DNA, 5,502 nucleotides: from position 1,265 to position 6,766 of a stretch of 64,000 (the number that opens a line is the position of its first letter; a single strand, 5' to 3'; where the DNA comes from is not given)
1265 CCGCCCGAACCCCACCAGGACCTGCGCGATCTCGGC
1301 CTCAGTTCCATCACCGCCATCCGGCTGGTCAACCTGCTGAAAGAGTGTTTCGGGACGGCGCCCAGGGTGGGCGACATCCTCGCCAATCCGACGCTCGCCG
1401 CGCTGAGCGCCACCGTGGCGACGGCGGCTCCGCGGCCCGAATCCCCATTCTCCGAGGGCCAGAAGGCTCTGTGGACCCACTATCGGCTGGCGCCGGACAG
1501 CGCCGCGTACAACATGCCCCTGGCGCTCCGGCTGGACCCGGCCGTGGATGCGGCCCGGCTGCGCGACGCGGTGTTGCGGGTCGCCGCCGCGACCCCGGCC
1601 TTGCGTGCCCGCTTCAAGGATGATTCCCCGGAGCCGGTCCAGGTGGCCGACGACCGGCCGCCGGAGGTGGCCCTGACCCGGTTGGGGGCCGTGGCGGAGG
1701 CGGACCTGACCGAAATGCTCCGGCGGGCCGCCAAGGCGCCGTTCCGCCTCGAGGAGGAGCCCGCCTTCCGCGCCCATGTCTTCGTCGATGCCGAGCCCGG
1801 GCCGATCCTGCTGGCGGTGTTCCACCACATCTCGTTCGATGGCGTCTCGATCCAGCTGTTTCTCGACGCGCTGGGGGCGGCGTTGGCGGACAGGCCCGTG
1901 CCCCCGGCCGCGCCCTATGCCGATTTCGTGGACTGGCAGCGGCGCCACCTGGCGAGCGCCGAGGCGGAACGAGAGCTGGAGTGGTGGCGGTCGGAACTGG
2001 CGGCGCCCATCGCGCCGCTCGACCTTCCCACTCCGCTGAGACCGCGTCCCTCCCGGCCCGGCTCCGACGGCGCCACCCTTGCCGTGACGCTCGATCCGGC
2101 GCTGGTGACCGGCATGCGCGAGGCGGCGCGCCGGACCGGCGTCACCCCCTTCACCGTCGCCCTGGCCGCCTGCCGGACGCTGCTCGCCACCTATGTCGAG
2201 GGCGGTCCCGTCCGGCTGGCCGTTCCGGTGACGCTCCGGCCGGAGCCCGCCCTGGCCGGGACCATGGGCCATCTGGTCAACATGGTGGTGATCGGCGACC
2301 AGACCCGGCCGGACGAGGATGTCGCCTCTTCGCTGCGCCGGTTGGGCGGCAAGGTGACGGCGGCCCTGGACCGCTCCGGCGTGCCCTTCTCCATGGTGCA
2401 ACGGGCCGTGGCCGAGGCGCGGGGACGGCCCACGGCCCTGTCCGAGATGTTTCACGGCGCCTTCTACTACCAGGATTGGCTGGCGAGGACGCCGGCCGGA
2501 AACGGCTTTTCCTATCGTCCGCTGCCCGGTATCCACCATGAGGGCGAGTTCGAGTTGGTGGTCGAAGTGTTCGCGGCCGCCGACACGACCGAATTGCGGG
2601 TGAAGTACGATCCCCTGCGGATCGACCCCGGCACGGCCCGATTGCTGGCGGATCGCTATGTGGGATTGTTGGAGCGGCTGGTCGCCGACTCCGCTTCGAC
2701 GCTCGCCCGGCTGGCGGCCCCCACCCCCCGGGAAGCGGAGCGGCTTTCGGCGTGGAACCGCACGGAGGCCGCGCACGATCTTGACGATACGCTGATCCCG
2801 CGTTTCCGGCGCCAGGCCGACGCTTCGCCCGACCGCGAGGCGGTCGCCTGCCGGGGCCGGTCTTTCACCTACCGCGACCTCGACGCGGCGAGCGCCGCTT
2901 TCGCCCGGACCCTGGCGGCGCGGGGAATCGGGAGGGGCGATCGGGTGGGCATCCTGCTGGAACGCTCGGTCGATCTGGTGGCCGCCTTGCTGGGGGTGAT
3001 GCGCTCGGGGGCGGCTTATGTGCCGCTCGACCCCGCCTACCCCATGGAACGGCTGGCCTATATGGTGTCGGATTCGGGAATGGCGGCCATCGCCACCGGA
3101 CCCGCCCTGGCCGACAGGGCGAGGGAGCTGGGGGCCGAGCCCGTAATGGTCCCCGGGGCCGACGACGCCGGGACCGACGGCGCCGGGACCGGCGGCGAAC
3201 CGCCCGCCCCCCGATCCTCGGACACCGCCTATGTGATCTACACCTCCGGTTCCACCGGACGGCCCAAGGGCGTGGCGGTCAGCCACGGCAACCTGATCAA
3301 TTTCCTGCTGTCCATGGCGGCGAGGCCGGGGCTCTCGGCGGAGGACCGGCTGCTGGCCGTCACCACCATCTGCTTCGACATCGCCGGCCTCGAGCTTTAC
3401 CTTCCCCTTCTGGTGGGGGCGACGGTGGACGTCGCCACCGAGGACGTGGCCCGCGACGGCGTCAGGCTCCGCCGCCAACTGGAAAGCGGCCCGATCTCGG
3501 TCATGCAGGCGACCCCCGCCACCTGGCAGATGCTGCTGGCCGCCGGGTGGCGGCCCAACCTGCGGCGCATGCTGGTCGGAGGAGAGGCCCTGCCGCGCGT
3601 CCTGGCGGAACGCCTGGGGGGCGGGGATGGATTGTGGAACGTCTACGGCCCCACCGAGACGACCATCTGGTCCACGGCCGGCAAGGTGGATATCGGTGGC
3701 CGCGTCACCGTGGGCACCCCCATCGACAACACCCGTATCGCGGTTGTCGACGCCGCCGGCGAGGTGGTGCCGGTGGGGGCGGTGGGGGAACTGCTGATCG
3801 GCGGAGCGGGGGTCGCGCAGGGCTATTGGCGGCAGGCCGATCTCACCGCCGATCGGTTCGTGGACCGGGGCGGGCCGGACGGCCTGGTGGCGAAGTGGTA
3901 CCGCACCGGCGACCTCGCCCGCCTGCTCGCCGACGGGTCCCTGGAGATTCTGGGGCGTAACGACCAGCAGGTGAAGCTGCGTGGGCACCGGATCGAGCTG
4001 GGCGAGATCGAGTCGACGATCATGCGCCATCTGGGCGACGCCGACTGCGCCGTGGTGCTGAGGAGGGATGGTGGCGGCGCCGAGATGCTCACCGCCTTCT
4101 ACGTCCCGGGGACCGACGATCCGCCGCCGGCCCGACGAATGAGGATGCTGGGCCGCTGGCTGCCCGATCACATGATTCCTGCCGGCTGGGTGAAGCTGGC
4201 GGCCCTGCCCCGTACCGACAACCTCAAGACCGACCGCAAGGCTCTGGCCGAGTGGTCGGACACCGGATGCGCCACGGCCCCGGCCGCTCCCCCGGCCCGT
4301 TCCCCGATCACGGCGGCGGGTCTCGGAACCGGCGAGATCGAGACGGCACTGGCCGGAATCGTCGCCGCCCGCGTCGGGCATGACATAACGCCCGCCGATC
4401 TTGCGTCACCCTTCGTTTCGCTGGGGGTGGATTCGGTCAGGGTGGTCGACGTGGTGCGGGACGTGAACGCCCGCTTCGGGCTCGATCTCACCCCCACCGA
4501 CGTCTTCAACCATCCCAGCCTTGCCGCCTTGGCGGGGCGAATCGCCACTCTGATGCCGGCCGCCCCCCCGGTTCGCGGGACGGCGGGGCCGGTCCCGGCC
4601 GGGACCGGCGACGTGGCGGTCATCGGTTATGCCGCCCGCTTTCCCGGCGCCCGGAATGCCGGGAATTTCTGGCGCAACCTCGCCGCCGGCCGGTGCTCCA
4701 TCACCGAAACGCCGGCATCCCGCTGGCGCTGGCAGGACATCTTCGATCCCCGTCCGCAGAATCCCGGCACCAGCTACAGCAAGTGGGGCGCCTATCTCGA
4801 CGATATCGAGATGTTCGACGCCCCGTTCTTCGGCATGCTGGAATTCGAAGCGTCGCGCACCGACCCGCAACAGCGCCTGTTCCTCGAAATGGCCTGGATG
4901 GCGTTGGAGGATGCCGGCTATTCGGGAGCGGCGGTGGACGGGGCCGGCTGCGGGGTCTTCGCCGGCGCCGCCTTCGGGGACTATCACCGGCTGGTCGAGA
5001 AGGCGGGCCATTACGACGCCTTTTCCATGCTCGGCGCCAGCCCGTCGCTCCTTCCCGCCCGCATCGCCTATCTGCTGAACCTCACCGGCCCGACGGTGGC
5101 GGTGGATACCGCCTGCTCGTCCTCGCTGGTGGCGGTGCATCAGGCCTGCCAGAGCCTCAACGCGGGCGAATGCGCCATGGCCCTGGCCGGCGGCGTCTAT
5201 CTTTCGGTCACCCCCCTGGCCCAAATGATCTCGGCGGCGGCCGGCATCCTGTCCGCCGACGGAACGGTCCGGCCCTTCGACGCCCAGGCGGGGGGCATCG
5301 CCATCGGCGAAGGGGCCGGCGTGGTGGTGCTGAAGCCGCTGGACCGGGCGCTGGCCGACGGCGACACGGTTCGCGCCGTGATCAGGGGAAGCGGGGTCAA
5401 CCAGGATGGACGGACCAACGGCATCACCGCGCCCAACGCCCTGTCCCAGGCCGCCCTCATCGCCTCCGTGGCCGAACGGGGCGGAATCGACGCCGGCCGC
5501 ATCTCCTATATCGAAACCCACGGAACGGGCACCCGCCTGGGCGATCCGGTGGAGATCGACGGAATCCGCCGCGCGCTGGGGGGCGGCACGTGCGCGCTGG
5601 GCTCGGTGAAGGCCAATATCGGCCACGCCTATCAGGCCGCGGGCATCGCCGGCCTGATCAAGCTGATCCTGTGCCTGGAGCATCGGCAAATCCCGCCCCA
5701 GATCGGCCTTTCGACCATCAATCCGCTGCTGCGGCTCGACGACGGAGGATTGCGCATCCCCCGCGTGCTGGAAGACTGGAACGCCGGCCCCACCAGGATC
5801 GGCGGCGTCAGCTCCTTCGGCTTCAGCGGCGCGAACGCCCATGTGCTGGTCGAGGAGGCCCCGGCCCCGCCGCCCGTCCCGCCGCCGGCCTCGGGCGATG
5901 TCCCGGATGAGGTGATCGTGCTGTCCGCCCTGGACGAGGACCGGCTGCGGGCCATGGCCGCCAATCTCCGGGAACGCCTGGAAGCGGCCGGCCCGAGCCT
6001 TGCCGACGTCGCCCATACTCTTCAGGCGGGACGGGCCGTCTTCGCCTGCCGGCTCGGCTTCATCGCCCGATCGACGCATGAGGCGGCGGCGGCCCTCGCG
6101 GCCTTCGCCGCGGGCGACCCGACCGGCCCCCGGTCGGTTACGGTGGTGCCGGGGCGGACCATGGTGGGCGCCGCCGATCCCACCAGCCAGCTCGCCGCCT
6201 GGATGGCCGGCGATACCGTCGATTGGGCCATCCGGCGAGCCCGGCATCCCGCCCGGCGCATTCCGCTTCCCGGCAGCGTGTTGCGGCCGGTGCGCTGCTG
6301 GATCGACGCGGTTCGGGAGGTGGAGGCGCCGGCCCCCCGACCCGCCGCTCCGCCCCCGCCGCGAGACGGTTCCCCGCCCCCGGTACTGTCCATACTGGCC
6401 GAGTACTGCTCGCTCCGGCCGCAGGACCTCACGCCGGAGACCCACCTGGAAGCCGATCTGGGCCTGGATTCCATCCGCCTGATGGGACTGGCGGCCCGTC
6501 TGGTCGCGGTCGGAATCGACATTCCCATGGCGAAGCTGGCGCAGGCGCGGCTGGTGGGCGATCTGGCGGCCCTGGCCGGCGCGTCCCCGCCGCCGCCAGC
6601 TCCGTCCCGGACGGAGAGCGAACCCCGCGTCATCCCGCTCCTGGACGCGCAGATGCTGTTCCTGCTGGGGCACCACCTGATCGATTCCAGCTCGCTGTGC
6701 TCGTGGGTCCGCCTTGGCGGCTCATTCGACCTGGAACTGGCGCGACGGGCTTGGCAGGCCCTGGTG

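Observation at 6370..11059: Non-canonical terminal NRPS arrangement: ACP-C-T-A-C, modified C-domain active sites and no thioesterase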

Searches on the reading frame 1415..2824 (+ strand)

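Call 6: search_protein_families(library=pfam, proteins=[window:1415-2824:+], max_evalue=1)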
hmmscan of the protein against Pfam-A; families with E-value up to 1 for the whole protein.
window:1415-2824:+ (470 aa): 1 family
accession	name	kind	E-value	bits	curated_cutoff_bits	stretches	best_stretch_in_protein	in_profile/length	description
PF00668.25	Condensation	-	1.8e-59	202.1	30.6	1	10-444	5-455/456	Condensation domain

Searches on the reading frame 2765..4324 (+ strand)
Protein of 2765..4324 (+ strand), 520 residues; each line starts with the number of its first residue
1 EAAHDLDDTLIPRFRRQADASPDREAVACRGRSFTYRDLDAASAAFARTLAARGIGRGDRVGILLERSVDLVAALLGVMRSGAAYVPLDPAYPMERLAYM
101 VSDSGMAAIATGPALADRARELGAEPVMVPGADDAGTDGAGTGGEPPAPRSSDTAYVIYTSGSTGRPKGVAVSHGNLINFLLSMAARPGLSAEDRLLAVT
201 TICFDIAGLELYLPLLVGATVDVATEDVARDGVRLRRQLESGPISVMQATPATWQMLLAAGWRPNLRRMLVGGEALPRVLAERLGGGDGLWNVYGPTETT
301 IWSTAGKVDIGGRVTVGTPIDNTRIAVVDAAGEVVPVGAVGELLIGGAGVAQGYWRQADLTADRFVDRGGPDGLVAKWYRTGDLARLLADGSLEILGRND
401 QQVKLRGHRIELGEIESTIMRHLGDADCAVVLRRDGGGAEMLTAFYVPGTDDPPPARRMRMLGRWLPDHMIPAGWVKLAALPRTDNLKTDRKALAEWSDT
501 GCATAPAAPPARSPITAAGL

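Call 6: search_protein_families(library=pfam, proteins=[window:2765-4324:+], max_evalue=1)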
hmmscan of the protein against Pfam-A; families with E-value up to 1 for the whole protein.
window:2765-4324:+ (520 aa): 2 families
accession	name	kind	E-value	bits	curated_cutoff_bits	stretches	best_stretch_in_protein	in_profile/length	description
PF00501.34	AMP-binding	-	6.3e-88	295.6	29.9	1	14-355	1-384/384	AMP-binding enzyme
PF13193.12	AMP-binding_C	-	0.00066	21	24.5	1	414-486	1-74/76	AMP-binding enzyme C-terminal domain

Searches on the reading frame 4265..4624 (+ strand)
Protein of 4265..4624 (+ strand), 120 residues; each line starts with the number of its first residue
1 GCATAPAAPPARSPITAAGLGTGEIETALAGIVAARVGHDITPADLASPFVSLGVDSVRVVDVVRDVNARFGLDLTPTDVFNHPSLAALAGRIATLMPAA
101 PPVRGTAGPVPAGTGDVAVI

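Call 6: search_protein_families(library=pfam, proteins=[window:4265-4624:+], max_evalue=1)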
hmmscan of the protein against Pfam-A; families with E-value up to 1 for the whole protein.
window:4265-4624:+ (120 aa): 2 families
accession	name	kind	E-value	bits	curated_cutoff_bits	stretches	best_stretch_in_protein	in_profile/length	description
PF00550.31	PP-binding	-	4.4e-13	49.7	20.8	1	29-93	3-67/67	Phosphopantetheine attachment site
PF10094.14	DUF2332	-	0.0085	16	25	0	12-49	162-200/334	Uncharacterized protein conserved in bacteria (DUF2332)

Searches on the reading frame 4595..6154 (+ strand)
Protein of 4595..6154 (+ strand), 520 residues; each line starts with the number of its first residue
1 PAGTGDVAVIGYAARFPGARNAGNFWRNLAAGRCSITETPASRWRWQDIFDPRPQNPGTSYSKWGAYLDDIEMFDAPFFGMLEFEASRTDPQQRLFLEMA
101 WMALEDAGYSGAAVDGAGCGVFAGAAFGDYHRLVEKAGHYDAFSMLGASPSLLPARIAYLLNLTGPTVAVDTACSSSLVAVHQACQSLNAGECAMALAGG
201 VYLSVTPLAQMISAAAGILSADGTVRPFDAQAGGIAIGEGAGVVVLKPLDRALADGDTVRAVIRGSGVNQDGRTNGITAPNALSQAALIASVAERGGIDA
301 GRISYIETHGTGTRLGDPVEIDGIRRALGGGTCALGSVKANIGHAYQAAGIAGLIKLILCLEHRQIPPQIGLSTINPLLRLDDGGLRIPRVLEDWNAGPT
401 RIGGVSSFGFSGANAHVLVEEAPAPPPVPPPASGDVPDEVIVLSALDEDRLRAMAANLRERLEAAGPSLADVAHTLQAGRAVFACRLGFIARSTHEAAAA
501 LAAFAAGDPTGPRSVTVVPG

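Call 6: search_protein_families(library=pfam, proteins=[window:4595-6154:+], max_evalue=1)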
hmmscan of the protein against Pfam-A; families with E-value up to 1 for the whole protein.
window:4595-6154:+ (520 aa): 6 families
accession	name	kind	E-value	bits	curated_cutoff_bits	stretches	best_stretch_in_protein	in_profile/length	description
PF00109.32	ketoacyl-synt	-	2.8e-83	279.8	20.8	1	6-252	3-252/252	Beta-ketoacyl synthase, N-terminal domain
PF02801.28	Ketoacyl-synt_C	-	5e-38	130.2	20.8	1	261-372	2-118/119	Beta-ketoacyl synthase, C-terminal domain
PF22336.2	RhiE-like_linker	-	6.6e-15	55.3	27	1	442-508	1-67/67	RhiE-like, KS-MAT linker domain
PF22621.2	CurL-like_PKS_C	-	3.1e-13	49.9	27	1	440-501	2-64/64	CurL-like, PKS C-terminal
PF16197.11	KAsynt_C_assoc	-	1.4e-10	42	33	1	376-477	2-100/111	Ketoacyl-synthetase C-terminal extension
PF00108.29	Thiolase_N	-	1.1e-06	28.7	26.4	1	164-207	75-119/260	Thiolase, N-terminal domain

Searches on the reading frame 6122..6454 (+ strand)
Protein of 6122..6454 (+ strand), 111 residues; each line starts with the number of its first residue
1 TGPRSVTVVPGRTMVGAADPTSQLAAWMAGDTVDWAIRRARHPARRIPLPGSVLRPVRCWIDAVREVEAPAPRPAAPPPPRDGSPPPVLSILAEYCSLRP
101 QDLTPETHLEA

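Call 6: search_protein_families(library=pfam, proteins=[window:6122-6454:+], max_evalue=1)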
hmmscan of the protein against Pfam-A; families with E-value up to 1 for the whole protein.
window:6122-6454:+ (111 aa): 0 families

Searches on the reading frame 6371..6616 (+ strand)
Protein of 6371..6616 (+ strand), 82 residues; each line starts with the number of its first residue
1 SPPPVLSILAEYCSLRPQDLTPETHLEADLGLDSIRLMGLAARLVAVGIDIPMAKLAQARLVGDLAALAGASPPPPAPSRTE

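Call 65: search_protein_families(library=ncbifam, proteins=[window:6371-6616:+], max_evalue=0.001)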
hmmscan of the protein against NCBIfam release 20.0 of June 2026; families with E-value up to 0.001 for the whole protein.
window:6371-6616:+ (82 aa): 4 families
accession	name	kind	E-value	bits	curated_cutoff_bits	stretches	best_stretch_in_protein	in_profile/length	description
NF005079.0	PRK06508.1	equivalog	2.6e-05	24.5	83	1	5-59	8-63/93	acyl carrier protein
NF003757.0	PRK05350.1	equivalog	0.00032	20.8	65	1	6-64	12-71/83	acyl carrier protein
NF040636.1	AcpM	exception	0.00036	20.5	146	1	7-66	12-72/93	meromycolate extension acyl carrier protein AcpM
NF009104.0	PRK12449.1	equivalog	0.00041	20.2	70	1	16-65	21-71/80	acyl carrier protein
